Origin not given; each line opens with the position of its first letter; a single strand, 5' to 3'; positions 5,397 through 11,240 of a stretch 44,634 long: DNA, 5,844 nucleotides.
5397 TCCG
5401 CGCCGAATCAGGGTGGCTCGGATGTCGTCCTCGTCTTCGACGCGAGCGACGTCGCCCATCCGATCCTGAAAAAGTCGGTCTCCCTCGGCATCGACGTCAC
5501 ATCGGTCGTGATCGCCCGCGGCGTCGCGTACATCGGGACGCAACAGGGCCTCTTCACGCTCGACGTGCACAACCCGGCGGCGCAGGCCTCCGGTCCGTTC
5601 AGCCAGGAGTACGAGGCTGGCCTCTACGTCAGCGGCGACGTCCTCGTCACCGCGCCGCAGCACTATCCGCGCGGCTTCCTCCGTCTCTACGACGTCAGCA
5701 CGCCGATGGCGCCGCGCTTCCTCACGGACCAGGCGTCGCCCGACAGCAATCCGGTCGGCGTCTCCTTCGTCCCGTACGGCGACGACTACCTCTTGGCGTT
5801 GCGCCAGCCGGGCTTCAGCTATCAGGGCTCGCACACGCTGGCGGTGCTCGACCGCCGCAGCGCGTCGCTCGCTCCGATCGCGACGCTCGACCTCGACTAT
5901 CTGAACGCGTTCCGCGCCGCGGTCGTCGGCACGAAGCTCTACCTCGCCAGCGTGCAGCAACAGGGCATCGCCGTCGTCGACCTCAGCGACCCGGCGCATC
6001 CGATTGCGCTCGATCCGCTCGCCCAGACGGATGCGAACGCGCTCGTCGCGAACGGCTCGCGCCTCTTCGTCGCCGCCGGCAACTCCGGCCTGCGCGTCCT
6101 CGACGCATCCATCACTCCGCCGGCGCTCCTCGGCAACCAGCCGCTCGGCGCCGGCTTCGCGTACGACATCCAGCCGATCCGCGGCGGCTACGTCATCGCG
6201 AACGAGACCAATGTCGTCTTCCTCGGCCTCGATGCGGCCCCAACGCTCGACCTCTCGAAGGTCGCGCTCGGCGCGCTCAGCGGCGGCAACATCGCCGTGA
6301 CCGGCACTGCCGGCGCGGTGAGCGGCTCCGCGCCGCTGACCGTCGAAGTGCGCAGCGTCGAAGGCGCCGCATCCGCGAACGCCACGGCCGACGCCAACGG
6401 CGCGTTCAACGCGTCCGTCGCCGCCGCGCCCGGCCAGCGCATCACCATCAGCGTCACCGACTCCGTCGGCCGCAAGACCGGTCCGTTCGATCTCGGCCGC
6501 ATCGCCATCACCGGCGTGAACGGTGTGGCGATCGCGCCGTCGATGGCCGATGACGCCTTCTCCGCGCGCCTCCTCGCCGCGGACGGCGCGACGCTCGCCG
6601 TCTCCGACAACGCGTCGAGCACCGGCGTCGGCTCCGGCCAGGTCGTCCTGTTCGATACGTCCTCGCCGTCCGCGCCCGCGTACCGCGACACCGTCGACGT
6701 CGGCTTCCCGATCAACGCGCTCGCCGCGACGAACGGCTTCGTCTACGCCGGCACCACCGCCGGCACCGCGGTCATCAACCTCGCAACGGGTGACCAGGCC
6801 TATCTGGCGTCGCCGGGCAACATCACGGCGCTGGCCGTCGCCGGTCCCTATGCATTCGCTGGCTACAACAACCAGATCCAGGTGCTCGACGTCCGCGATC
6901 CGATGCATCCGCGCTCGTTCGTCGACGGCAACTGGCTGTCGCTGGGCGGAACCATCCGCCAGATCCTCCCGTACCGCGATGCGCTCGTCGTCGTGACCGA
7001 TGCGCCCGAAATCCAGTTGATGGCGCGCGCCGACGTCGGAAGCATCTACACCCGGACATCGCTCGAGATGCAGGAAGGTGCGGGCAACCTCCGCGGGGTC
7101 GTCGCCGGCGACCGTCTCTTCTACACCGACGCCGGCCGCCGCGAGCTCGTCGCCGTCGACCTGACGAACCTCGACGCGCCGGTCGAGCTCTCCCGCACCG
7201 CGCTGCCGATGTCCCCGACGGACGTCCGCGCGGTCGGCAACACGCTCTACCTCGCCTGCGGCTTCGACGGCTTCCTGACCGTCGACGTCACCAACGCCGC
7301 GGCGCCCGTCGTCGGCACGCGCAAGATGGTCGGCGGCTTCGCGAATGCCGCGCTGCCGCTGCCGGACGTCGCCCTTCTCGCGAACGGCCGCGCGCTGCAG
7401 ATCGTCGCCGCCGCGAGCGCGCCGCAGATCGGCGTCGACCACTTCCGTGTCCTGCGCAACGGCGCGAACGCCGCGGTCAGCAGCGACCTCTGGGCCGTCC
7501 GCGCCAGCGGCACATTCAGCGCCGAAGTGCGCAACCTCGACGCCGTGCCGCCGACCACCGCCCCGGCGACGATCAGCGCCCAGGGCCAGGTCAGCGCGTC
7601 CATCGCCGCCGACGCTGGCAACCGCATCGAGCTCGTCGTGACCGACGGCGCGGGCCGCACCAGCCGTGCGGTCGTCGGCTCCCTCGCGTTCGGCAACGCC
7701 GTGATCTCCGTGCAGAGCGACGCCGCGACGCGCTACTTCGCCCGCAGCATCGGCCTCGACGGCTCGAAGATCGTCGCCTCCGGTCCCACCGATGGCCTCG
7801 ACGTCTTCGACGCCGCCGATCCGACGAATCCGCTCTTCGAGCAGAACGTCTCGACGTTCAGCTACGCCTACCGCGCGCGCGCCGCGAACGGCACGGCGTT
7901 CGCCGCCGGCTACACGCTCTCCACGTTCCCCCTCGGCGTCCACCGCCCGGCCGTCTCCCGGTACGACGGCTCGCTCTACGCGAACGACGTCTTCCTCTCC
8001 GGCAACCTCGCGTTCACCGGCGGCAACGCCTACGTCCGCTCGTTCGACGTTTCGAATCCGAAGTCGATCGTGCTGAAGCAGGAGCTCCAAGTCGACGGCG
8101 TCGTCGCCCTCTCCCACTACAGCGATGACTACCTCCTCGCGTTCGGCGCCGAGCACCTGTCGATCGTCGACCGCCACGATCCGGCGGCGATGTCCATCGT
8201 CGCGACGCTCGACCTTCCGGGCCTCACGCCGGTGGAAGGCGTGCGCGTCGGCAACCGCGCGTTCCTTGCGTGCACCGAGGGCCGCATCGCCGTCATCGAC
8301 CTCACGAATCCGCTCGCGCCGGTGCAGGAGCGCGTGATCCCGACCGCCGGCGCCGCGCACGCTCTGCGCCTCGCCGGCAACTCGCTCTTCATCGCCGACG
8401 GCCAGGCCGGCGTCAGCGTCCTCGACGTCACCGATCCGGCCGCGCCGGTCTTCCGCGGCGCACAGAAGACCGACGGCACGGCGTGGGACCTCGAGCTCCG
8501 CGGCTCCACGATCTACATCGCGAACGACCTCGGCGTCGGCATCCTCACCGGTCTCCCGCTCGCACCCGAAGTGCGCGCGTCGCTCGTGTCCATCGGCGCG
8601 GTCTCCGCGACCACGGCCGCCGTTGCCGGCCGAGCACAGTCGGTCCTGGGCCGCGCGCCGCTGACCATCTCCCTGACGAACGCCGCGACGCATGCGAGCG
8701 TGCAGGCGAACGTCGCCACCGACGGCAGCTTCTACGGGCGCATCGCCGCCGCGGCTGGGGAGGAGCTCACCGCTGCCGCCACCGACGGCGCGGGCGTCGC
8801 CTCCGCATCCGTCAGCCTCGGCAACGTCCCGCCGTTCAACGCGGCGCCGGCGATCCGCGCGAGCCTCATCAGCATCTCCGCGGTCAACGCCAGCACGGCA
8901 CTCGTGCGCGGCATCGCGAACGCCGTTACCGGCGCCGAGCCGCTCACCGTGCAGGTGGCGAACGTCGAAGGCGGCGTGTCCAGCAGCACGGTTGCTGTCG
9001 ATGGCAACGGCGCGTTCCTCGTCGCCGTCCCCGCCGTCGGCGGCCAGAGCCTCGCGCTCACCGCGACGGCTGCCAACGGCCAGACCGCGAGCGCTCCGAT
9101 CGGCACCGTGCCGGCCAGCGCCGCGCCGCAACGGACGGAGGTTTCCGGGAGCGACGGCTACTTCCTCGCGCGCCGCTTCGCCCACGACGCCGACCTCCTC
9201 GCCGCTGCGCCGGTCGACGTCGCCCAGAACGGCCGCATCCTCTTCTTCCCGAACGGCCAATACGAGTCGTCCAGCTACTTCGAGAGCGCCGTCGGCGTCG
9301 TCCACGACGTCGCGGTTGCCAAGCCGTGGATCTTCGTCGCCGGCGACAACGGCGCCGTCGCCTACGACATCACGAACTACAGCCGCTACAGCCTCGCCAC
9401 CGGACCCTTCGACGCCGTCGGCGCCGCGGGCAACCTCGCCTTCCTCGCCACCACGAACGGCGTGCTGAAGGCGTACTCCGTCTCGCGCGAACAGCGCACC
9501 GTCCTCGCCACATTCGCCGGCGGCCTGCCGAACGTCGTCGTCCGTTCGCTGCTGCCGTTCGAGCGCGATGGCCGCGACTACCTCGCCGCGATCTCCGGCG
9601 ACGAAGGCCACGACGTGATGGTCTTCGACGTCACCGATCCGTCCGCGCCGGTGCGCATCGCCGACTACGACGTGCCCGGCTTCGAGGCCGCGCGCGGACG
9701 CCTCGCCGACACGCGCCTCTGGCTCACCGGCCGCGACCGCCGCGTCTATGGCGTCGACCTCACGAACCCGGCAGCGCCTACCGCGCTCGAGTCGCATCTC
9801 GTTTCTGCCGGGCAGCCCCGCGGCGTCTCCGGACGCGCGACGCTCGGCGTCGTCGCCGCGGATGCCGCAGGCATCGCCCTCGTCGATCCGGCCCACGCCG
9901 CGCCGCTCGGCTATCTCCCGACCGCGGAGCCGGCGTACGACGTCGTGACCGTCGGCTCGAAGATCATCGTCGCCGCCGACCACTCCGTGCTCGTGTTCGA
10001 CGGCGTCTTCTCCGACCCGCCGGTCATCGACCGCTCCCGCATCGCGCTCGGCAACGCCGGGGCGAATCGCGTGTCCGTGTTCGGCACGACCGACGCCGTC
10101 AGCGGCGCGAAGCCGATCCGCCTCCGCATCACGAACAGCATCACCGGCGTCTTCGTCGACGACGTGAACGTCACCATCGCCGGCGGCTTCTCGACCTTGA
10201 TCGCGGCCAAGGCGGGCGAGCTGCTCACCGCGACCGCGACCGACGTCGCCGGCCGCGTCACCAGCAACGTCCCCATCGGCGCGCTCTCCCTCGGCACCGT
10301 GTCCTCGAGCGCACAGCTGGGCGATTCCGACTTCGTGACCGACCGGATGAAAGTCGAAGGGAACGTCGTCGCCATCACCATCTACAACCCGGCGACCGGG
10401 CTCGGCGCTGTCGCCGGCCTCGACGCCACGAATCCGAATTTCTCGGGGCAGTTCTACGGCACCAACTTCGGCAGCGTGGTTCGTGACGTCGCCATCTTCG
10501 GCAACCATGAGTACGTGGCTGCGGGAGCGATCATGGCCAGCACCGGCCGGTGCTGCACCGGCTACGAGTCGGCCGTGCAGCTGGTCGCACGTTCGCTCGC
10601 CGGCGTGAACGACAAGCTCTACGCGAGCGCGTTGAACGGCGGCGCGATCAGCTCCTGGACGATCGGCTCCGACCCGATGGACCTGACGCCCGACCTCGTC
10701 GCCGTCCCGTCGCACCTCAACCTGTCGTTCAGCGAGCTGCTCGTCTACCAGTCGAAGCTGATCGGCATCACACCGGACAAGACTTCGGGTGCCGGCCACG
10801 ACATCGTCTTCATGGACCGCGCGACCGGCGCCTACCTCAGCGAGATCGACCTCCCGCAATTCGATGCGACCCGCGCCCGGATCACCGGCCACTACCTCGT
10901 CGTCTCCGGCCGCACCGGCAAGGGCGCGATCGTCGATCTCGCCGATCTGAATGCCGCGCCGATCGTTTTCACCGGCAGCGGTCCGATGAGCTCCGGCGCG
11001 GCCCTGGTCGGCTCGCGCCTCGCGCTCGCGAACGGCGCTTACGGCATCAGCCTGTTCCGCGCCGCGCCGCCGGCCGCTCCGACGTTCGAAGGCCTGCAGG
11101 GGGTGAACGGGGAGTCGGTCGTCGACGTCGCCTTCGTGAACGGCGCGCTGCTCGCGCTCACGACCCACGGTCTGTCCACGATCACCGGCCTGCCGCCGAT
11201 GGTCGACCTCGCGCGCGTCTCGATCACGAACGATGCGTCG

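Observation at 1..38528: Translationally coupled operon of two giant surface proteins (>4,925 aa and 7,550 aa), a small secreted protein and a toxin/immunity tip: candidate undescribed RHS delivery apparatus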

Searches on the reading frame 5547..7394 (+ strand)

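Call 8: search_protein_families(library=pfam, proteins=[window:5547-7394:+], max_evalue=0.01)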
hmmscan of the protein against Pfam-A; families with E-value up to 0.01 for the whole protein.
window:5547-7394:+ (616 aa): 3 families
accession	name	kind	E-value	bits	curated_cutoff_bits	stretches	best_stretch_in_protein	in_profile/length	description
PF08309.17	LVIVD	-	6.8e-10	38.6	20.2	0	131-153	14-35/42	LVIVD repeat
PF17936.7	Big_6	-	0.0004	21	27.6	1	250-314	16-77/83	Bacterial Ig domain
PF25230.1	DUF7846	-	0.0064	16.8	26.3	0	241-316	77-149/177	Domain of unknown function (DUF7846)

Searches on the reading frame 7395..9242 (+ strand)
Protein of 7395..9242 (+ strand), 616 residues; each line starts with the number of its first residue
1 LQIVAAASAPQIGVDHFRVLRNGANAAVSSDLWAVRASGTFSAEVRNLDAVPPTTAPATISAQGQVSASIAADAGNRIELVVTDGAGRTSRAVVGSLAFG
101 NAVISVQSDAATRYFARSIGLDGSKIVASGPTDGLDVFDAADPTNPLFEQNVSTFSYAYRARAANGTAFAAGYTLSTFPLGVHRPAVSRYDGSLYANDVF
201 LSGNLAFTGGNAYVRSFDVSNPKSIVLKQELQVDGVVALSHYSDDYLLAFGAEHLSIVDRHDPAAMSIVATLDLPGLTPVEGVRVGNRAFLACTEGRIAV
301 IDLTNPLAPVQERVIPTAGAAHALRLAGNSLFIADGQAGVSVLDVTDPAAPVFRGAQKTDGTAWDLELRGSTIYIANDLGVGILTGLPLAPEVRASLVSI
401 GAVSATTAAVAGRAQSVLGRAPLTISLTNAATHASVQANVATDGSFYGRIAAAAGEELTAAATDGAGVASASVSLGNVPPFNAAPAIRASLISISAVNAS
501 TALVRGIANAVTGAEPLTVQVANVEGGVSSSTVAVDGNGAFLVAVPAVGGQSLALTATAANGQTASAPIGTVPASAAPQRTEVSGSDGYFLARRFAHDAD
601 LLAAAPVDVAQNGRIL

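Call 8: search_protein_families(library=pfam, proteins=[window:7395-9242:+], max_evalue=0.01)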
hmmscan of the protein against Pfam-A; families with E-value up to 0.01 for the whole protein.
window:7395-9242:+ (616 aa): 3 families
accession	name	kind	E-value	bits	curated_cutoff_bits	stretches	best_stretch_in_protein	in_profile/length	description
PF08309.17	LVIVD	-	9.2e-13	47.8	20.2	1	318-356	1-39/42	LVIVD repeat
PF17936.7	Big_6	-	1.6e-06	28.7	27.6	0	403-474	10-78/83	Bacterial Ig domain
PF09826.15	Beta_propel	-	0.0014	18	22.4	0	246-376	23-128/495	Beta propeller domain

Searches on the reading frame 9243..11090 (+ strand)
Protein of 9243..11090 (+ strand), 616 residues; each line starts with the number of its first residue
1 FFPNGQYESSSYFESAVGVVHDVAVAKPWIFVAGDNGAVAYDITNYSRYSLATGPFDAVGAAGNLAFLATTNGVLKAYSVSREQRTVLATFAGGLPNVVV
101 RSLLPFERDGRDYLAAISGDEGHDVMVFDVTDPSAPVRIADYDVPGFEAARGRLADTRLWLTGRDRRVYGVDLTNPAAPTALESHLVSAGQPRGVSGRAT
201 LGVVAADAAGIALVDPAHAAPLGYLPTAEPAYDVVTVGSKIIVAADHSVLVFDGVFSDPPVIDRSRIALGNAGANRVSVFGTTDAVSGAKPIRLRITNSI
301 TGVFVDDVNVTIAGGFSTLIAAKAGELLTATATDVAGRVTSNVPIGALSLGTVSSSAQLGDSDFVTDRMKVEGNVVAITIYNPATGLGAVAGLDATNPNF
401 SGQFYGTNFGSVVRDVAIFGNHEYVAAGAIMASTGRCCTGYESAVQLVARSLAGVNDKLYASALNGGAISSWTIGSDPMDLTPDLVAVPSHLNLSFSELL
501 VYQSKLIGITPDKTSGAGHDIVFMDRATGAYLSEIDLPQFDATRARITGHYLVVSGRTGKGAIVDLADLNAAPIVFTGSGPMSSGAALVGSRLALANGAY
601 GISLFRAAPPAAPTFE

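Call 8: search_protein_families(library=pfam, proteins=[window:9243-11090:+], max_evalue=0.01)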
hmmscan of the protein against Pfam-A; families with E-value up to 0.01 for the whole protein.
window:9243-11090:+ (616 aa): 0 families

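Call 12: search_protein_families(library=pfam, proteins=[window:9243-11090:+], max_evalue=1)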
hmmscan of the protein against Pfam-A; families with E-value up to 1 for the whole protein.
window:9243-11090:+ (616 aa): 2 families
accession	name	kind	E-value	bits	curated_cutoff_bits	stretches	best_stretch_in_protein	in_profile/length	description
PF13464.11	RodZ_C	-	0.23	11.9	23.9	0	181-213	19-51/72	RodZ C-terminal domain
PF08309.17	LVIVD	-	0.34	10.7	20.2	0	18-51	2-36/42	LVIVD repeat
